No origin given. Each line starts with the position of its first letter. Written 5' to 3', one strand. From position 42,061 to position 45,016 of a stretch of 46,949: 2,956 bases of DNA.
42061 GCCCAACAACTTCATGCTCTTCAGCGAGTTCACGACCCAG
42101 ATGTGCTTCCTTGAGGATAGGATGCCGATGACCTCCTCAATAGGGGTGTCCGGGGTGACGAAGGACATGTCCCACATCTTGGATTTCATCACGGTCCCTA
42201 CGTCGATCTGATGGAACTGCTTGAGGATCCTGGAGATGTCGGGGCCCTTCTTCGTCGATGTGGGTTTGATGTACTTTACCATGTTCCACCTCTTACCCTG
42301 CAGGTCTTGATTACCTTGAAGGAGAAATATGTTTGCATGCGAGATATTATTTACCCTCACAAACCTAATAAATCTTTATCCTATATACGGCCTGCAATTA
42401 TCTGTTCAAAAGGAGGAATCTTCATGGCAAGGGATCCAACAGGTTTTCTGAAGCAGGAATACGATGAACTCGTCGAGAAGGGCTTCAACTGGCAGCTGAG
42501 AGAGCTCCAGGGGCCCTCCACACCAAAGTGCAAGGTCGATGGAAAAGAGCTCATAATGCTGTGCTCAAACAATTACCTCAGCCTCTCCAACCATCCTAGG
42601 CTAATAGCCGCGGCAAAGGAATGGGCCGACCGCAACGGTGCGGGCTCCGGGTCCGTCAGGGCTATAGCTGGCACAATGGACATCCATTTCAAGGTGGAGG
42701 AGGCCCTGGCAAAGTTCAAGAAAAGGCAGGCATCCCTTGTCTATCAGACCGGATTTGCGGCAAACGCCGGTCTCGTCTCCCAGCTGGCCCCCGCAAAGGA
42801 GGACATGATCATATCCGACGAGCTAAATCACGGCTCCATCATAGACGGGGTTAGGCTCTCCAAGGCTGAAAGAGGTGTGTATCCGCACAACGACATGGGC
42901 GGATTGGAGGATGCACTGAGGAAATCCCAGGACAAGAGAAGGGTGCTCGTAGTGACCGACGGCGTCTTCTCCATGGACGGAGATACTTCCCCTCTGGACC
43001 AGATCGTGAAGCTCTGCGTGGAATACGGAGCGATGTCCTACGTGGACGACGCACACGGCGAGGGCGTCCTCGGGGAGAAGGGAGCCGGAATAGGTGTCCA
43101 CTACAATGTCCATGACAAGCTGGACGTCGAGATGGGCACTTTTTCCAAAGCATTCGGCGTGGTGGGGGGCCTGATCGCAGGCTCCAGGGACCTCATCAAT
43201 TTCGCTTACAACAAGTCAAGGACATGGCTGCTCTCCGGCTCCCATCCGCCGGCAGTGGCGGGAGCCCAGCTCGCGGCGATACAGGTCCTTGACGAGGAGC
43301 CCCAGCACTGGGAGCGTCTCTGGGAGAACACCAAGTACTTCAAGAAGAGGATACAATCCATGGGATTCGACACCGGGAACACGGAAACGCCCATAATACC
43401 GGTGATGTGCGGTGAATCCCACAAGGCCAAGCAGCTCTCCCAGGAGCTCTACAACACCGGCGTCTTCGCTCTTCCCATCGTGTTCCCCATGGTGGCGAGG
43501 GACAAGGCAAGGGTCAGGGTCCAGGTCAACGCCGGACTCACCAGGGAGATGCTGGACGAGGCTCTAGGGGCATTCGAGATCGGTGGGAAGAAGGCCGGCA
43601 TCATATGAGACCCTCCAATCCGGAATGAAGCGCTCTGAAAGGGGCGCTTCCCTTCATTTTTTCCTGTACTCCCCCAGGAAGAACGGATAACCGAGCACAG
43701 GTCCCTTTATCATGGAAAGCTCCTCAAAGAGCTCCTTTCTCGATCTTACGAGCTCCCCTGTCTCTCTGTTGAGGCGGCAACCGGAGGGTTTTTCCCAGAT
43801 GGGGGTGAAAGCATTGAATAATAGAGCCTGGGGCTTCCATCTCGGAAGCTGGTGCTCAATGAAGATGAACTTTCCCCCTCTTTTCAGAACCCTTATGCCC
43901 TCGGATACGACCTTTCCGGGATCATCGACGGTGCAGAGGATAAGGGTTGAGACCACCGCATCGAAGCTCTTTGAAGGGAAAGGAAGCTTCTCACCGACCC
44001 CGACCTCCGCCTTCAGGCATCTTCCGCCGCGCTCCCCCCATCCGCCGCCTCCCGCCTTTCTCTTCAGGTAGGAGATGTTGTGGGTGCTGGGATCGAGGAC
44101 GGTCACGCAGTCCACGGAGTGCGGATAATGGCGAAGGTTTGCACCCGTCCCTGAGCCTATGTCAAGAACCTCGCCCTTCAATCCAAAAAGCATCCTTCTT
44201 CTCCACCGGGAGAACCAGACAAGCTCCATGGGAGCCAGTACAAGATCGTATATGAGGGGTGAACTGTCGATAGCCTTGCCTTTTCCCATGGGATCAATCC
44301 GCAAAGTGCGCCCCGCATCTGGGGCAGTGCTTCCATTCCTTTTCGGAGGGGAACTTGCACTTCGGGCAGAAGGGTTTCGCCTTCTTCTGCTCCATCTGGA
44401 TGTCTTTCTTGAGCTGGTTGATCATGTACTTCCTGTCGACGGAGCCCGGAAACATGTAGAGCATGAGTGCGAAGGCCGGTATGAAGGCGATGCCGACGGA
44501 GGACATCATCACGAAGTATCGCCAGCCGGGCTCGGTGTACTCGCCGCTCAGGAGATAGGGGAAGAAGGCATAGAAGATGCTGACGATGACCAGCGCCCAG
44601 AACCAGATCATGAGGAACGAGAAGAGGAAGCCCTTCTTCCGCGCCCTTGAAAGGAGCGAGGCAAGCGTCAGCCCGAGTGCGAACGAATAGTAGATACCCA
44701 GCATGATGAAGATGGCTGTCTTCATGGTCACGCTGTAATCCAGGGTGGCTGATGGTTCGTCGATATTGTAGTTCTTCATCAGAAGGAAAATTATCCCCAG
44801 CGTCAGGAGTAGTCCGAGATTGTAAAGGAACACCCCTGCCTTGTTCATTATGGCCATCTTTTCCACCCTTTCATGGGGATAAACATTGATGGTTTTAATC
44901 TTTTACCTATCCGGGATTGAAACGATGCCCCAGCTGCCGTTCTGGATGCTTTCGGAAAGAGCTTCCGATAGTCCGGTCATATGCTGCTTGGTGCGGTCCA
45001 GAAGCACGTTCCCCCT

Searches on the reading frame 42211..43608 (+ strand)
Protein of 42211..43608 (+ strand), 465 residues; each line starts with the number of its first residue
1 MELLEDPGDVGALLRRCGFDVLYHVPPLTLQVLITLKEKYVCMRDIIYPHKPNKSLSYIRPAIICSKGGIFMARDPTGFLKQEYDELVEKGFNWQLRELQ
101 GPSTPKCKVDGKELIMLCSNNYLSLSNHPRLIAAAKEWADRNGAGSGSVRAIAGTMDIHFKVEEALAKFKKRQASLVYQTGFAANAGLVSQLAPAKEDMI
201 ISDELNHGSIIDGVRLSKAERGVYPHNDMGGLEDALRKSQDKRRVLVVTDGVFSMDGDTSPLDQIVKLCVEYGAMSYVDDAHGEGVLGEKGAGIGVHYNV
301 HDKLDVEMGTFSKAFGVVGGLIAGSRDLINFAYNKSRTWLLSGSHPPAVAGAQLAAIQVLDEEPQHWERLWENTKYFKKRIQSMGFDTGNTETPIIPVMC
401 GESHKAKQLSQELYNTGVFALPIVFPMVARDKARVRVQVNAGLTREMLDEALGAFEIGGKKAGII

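Call 42: search_protein_families(library=pfam, proteins=[window:42211-43608:+], max_evalue=0.001)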
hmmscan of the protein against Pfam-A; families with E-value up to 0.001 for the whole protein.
window:42211-43608:+ (465 aa): 1 family
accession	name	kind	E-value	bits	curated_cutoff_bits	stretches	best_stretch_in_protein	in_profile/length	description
PF00155.27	Aminotran_1_2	-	7.4e-63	213.3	19.7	1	113-454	2-360/361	Aminotransferase class I and II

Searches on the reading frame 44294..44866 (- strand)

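Call 93: search_protein_families(library=pfam, proteins=[window:44294-44866:-], max_evalue=0.01)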
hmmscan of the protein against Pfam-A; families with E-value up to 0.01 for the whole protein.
window:44294-44866:- (190 aa): 4 families
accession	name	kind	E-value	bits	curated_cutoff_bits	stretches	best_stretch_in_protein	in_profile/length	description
PF12773.13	DZR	-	0.0016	19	27.3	1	166-185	26-45/45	Double zinc ribbon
PF13248.11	Zn_ribbon_3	-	0.0024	17.7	27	1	167-186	5-24/26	zinc-ribbon domain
PF17032.10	Zn_ribbon_15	-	0.0046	18.2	28.9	1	161-185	49-73/73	zinc-ribbon family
PF19529.4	DUF6057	-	0.0072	15.7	29.8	1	16-146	125-262/569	Family of unknown function (DUF6057)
